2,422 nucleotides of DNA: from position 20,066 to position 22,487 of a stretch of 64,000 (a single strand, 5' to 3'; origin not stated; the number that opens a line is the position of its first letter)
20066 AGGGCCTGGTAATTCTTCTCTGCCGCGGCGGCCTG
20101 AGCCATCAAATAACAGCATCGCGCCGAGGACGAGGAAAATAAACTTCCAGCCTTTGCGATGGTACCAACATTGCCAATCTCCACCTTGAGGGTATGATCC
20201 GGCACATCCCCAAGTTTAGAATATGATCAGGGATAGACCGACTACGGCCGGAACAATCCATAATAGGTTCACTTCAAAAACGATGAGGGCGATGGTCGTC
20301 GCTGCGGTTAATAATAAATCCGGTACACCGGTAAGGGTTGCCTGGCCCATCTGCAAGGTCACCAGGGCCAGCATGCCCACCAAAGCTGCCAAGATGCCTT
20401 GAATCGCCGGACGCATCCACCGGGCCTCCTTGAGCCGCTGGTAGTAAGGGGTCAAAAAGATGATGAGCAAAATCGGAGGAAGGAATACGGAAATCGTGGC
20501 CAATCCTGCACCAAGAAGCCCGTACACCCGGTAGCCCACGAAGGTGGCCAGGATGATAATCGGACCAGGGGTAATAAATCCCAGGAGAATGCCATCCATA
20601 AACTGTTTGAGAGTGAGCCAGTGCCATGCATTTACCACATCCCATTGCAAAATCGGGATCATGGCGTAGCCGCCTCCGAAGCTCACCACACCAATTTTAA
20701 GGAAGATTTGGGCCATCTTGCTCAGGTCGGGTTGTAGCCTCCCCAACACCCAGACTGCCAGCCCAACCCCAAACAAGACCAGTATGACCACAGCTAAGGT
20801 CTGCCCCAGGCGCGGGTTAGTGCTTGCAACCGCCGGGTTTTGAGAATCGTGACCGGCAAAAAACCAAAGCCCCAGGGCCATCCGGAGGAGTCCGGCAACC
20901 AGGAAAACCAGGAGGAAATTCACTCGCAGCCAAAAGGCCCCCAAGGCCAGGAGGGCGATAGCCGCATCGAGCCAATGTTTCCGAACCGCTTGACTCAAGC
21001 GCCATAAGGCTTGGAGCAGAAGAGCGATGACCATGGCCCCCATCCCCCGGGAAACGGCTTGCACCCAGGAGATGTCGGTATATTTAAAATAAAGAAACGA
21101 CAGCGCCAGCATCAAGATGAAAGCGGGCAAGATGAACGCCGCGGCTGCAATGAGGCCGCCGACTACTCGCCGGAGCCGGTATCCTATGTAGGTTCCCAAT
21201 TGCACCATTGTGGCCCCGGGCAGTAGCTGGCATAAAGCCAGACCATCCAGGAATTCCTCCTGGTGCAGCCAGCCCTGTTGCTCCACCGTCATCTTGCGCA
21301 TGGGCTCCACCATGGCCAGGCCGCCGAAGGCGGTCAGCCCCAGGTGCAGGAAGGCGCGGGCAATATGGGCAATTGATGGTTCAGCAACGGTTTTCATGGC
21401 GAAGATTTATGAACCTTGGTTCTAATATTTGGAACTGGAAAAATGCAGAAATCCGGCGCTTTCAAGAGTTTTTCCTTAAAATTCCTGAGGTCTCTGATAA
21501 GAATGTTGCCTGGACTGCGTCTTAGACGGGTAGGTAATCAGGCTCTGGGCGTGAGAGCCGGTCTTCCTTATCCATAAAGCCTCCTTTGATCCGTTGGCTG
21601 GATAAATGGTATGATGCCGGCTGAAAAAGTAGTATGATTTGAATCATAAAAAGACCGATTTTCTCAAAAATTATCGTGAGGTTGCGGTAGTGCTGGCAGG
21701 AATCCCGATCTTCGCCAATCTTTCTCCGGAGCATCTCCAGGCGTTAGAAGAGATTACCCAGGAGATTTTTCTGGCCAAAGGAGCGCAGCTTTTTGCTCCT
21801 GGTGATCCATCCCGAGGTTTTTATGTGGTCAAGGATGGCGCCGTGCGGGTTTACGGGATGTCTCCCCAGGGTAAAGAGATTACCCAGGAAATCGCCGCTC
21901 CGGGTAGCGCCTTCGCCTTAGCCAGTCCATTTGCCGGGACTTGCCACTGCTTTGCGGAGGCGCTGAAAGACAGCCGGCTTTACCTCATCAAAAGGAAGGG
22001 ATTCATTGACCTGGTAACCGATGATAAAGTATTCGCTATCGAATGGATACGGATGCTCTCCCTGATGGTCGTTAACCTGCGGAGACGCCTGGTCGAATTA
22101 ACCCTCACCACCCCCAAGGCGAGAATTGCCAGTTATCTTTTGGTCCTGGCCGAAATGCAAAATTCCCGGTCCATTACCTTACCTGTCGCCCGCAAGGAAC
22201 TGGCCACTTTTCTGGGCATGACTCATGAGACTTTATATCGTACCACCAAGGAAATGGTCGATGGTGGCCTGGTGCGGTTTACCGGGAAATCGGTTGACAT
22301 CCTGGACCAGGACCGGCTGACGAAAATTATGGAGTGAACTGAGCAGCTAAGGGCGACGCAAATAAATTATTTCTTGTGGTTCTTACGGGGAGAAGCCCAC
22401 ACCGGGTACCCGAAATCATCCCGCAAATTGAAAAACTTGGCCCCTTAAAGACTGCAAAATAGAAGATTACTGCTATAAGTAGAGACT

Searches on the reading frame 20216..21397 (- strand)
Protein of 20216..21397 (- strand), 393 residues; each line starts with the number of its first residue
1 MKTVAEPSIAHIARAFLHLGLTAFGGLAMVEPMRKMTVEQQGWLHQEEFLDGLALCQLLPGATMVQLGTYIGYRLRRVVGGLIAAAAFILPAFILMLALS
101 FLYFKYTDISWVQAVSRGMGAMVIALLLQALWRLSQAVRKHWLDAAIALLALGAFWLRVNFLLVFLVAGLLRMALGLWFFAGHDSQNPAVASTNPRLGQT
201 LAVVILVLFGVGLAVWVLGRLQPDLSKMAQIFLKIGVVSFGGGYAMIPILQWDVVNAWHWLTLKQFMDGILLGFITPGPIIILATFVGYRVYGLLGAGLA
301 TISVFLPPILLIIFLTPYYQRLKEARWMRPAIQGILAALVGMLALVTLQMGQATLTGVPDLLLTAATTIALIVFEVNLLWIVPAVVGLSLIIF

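Call 61: search_protein_families(library=pfam, proteins=[window:20216-21397:-], max_evalue=0.001)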
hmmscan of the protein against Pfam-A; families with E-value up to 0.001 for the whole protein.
window:20216-21397:- (393 aa): 1 family
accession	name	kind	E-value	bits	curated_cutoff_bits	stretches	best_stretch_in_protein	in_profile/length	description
PF02417.20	Chromate_transp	-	3.9e-81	271.4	28.6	2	12-171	3-164/166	Chromate transporter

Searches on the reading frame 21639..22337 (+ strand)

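Call 61: search_protein_families(library=pfam, proteins=[window:21639-22337:+], max_evalue=0.001)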
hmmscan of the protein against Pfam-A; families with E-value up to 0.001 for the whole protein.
window:21639-22337:+ (232 aa): 2 families
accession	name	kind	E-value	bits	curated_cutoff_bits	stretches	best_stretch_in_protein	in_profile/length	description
PF00027.35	cNMP_binding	-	6.6e-15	55.3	27.5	1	44-127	3-87/89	Cyclic nucleotide-binding domain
PF13545.12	HTH_Crp_2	-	1.6e-14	54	27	1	161-229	1-69/70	Crp-like helix-turn-helix domain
